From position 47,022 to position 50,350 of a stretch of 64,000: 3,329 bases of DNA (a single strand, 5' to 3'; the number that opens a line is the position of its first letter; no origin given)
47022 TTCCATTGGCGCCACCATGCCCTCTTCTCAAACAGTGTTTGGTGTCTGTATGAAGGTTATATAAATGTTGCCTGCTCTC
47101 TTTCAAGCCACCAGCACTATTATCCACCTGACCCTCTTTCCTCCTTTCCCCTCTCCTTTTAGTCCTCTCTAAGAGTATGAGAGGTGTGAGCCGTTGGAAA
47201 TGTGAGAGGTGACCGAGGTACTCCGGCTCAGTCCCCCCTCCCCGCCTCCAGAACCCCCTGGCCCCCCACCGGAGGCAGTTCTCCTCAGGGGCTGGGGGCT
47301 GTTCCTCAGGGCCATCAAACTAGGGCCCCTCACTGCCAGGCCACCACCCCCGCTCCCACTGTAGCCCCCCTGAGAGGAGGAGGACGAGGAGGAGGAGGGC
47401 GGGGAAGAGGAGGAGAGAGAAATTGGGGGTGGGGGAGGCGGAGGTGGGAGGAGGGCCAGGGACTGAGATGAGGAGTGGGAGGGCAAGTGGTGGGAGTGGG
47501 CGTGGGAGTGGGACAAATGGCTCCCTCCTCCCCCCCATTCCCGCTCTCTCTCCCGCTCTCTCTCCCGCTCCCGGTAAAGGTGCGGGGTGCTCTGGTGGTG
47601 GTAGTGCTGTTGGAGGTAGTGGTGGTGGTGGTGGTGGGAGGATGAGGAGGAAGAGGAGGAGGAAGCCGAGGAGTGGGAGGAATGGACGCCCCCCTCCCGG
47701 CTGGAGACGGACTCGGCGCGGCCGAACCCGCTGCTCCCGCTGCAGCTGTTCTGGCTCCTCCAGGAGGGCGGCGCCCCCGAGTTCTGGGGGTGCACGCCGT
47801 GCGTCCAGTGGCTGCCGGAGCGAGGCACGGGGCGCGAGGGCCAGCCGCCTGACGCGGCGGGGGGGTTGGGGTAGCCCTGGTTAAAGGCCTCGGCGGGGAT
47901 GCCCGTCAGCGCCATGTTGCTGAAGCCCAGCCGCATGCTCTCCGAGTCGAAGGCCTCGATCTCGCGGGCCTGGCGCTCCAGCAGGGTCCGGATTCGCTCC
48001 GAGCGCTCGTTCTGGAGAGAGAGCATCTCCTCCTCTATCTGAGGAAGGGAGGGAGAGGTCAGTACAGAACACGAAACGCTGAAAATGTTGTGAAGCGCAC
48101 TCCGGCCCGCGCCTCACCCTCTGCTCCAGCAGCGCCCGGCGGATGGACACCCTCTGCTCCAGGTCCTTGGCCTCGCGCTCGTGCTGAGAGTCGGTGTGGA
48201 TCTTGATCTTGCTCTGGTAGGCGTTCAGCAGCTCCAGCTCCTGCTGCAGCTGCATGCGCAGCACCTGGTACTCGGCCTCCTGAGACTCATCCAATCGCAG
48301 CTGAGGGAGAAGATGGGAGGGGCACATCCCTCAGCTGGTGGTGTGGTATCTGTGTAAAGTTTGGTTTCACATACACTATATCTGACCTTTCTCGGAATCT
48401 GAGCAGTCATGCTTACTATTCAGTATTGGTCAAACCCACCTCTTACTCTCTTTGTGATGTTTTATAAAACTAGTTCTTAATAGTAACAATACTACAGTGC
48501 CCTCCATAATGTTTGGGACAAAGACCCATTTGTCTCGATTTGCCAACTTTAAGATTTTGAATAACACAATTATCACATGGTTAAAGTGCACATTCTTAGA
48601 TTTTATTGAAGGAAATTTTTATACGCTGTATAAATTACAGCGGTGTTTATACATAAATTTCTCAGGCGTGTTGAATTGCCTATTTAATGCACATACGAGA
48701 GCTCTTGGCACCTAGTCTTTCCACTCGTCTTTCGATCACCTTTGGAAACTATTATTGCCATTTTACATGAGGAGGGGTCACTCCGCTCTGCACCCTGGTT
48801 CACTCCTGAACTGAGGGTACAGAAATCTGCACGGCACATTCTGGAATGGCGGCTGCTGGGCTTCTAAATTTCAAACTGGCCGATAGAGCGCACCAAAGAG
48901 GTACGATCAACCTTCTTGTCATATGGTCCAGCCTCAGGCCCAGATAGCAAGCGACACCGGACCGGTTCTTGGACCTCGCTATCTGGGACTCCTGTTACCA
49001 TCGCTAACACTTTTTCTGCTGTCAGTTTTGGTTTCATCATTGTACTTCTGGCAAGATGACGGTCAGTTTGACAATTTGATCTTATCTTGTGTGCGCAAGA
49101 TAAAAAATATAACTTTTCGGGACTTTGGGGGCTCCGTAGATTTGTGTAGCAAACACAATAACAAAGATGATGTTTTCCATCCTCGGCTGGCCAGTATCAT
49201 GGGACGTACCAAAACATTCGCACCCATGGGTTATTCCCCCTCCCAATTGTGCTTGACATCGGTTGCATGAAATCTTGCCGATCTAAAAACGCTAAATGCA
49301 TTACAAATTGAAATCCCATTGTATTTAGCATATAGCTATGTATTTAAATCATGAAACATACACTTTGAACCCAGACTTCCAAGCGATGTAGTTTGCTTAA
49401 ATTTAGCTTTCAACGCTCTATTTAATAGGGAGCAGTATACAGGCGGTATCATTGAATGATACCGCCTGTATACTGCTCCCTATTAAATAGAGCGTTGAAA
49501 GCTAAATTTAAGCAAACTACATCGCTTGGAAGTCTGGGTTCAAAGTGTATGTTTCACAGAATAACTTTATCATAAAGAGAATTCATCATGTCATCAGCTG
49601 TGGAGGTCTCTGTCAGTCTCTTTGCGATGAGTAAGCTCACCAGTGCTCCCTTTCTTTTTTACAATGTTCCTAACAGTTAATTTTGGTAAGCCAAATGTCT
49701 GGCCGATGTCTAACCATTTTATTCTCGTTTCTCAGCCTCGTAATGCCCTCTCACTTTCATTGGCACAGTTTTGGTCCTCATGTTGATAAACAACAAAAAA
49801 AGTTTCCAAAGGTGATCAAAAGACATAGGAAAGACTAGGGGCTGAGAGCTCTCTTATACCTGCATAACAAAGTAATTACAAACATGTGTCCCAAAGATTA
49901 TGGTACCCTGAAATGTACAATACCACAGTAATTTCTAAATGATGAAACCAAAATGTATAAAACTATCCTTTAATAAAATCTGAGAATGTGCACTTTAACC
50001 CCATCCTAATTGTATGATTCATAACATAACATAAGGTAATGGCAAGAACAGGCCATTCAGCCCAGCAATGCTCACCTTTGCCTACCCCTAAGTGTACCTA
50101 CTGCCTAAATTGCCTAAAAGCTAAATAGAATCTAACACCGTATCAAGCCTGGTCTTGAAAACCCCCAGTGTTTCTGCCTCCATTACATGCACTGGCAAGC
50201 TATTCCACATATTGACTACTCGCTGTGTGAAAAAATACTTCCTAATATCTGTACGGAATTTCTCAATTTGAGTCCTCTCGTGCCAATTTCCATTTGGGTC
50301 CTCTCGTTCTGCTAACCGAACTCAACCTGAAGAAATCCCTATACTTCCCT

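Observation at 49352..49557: Perfect 206-bp palindrome (potential cruciform or hairpin) in a TAOK2 intron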

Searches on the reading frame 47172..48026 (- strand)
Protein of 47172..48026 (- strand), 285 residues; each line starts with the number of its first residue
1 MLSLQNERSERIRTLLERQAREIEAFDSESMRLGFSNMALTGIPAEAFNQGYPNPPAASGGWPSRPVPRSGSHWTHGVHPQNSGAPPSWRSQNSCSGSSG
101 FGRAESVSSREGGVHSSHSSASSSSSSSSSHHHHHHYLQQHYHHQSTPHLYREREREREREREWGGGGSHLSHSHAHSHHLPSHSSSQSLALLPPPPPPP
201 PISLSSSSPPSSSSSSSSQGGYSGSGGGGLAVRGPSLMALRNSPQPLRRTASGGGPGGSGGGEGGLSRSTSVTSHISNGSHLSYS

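Call 10: find_homologous_proteins(query=window:47172-48026:-)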
Query seq(285 aa) (285 aa): 138 proteins with E <= 0.001 among 8000 candidates; the best 120 are listed.
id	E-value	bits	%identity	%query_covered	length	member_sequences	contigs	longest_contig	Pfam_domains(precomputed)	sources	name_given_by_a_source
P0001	2.3e-123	429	88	21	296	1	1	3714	-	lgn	-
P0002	1.7e-115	403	70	100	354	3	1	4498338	-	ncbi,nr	ncbi:unnamed protein product [Oncorhynchus mykiss]|nr:unnamed protein product [Oncorhynchus mykiss]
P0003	7.5e-114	398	69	100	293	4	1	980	-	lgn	-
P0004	7.6e-112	391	65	100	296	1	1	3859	-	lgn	-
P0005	3.6e-110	386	71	100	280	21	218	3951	-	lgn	-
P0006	1.6e-109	384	70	100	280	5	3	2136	-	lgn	-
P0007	9.4e-109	381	70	100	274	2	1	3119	-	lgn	-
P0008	2.9e-108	380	68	100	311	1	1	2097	-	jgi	-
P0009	8.6e-107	375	65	100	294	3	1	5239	-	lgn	-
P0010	2.2e-105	370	84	20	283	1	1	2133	-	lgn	-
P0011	3.3e-99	350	63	100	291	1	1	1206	-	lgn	-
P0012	2.4e-98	347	67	100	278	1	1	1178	-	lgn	-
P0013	3.0e-93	330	61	100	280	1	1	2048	-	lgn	-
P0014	6.4e-91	323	61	100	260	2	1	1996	-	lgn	-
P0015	1.6e-89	318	59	100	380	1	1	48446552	-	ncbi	ncbi:unnamed protein product, partial [Coregonus sp. 'balchen']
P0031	7.2e-79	283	99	29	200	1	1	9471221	-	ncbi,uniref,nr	ncbi:hypothetical protein AAFF_G00050260 [Aldrovandia affinis]|uniref:non-specific serine/threonine 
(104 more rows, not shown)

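Call 17: find_encoding_contigs(protein=P0001, flank=10000)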
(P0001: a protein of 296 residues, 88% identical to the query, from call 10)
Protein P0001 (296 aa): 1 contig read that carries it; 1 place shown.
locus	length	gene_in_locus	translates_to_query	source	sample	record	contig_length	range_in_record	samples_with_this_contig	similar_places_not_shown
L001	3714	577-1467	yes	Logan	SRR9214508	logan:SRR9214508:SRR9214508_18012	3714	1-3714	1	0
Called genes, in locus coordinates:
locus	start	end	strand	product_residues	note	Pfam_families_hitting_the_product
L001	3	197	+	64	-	?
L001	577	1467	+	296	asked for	-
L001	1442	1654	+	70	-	-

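Call 47: find_encoding_contigs(protein=P0031, flank=10000)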
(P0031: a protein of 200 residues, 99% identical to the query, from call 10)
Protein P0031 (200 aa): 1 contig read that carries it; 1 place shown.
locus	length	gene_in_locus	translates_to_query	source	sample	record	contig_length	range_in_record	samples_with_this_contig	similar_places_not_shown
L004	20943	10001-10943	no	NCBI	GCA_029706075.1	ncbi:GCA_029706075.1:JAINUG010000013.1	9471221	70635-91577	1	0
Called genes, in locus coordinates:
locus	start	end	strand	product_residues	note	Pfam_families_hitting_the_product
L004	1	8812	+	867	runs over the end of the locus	PF03109:ABC1 (faint), PF00069:Pkinase, PF07714:PK_Tyr_Ser-Thr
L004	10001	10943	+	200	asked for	-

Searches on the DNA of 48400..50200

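Call 28: search_rna_families(source=window, start=48400, end=50200, threshold=evalue, max_evalue=10)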
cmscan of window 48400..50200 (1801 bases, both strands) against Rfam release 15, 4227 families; matches with E-value up to 10: 16.
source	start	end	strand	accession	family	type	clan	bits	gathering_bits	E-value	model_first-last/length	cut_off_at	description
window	49390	49517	+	RF04095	MIR9746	Gene; miRNA;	-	54.9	79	5.1e-10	1-110/110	no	MIR9746 microRNA precursor family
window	49409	49499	-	RF03588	mir-2319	Gene; miRNA;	-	47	89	2.3e-08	1-71/71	no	mir-2319 microRNA precursor family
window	49409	49499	+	RF03588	mir-2319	Gene; miRNA;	-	47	89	2.3e-08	1-71/71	no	mir-2319 microRNA precursor family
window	49423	49485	-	RF04263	MIR2593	Gene; miRNA;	-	36.3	96.2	0.00026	1-116/116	no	MIR2593 microRNA precursor family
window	49406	49502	+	RF04302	mir-506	Gene; miRNA;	CL00140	35.5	84.5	2e-05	1-81/81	no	mir-506 microRNA precursor family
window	49406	49502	-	RF04302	mir-506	Gene; miRNA;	CL00140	35.5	84.5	2e-05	1-81/81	no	mir-506 microRNA precursor family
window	49409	49498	-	RF03735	mir-1502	Gene; miRNA;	-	31.2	66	0.011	1-59/59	no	mir-1502 microRNA precursor family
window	49337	49496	-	RF01442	S_pombe_snR90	Gene; snRNA; snoRNA; HACA-box;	-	22.1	80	2.2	1-158/158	no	small nucleolar RNA snR90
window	49412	49500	+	RF01522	TB10Cs1H1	Gene; snRNA; snoRNA; HACA-box;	-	19.6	45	0.71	1-71/71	no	Trypanosomatid snoRNA TB10Cs1H1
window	49408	49496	-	RF01522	TB10Cs1H1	Gene; snRNA; snoRNA; HACA-box;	-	19.5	45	0.76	1-71/71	no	Trypanosomatid snoRNA TB10Cs1H1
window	49498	49584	+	RF02107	DLEU2_3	Gene; lncRNA;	-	19.4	60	7.3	1-76/76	no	Deleted in lymphocytic leukemia 2 conserved region 3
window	50003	50085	+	RF02183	ST7-OT3_1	Gene; lncRNA;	-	19.2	50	4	1-79/79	no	ST7 overlapping transcript 3 conserved region 1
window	49365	49519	+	RF00447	IRES_Kv1_4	Cis-reg; IRES;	-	17.8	100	0.35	1-259/259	no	Voltage-gated potassium-channel Kv1.4 IRES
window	49405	49502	+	RF02577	tsr24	Gene; sRNA;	-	16.3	50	0.81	123-210/238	no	S. aureus tsr24 small RNA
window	49436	49471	+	RF02637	EF0408_EF0409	Gene; sRNA;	-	12.1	440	3.2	374-408/412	no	Enterococcus sRNA EF0408_EF0409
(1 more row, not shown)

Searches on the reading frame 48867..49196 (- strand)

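Call 62: search_protein_families(library=pfam, max_evalue=1, proteins=[window:48867-49196:-])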
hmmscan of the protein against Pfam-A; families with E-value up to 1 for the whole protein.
seq(110 aa): 1 family
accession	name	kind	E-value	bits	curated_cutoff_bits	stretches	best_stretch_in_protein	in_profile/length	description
PF18999.5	DUF5728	-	0.1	12.6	25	1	25-78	37-90/188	Family of unknown function (DUF5728)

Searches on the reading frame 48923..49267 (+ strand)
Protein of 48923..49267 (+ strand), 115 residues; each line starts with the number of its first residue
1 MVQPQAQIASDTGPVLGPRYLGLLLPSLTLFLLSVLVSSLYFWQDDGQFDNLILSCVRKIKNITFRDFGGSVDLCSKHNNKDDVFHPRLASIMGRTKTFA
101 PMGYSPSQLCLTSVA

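Call 20: find_encoding_contigs(protein=window:48923-49267:+, flank=5000)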
Protein seq(115 aa) (115 aa): no gene with exactly this product is on record in the collection.

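Call 62: search_protein_families(library=pfam, max_evalue=1, proteins=[window:48923-49267:+])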
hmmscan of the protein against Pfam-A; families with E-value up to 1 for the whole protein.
seq(115 aa): 0 families

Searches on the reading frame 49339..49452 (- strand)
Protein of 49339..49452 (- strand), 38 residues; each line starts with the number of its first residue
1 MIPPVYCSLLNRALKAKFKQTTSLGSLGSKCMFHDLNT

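Call 65: list_cluster_members(proteins=[window:49339-49452:-, window:49456-49572:+, window:48923-49267:+, window:49066-49227:-, window:49200-49331:-])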
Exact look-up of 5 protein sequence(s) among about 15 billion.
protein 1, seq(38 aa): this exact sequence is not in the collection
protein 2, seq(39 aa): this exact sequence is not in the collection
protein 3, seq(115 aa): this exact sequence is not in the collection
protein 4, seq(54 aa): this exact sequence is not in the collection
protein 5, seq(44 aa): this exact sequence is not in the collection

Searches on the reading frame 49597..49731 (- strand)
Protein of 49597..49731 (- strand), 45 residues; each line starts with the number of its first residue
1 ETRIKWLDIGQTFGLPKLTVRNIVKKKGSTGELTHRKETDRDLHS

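Call 33: search_protein_representatives(protein=window:49597-49731:-)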
Query: 45 residues. Proteins with E-value up to 0.001 (for the whole library): 7; up to 1e-10: 1; up to 1e-30: 0. The best 7 are listed.
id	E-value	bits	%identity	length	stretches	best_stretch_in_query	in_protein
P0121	1.9e-11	58.5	42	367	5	6-29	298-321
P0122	2.4e-06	42.7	45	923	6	5-30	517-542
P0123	5.7e-06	41.6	57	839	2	7-41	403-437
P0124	6.1e-05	38.4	66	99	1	8-42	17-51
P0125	1.7e-04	37.1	48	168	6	3-20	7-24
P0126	5.6e-04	35.5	29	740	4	1-28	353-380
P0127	6.3e-04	35.3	66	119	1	7-41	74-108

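Call 39: find_encoding_contigs(protein=P0127, flank=4000)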
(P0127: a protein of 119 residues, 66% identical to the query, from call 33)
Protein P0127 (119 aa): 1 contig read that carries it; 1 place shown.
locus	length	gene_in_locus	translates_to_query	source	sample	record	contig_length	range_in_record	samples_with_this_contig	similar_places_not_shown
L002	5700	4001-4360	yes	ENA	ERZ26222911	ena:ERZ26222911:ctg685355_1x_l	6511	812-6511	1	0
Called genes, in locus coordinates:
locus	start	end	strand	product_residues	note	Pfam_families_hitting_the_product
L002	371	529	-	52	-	-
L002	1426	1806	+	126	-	-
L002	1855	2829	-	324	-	-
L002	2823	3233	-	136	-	-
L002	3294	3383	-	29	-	-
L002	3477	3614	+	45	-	-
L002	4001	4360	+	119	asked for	-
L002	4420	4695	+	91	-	PF01498:HTH_Tnp_Tc3_2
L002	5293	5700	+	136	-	?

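Call 40: find_encoding_contigs(protein=P0124, flank=4000)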
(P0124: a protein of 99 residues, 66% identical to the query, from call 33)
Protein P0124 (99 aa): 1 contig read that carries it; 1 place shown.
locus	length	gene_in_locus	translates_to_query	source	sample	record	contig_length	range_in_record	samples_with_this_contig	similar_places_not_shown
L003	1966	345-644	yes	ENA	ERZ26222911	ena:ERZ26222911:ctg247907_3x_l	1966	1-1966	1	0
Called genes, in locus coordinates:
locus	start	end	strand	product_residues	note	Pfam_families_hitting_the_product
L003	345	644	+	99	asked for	PF13565:HTH_32 (weak)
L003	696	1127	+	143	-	-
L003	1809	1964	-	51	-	?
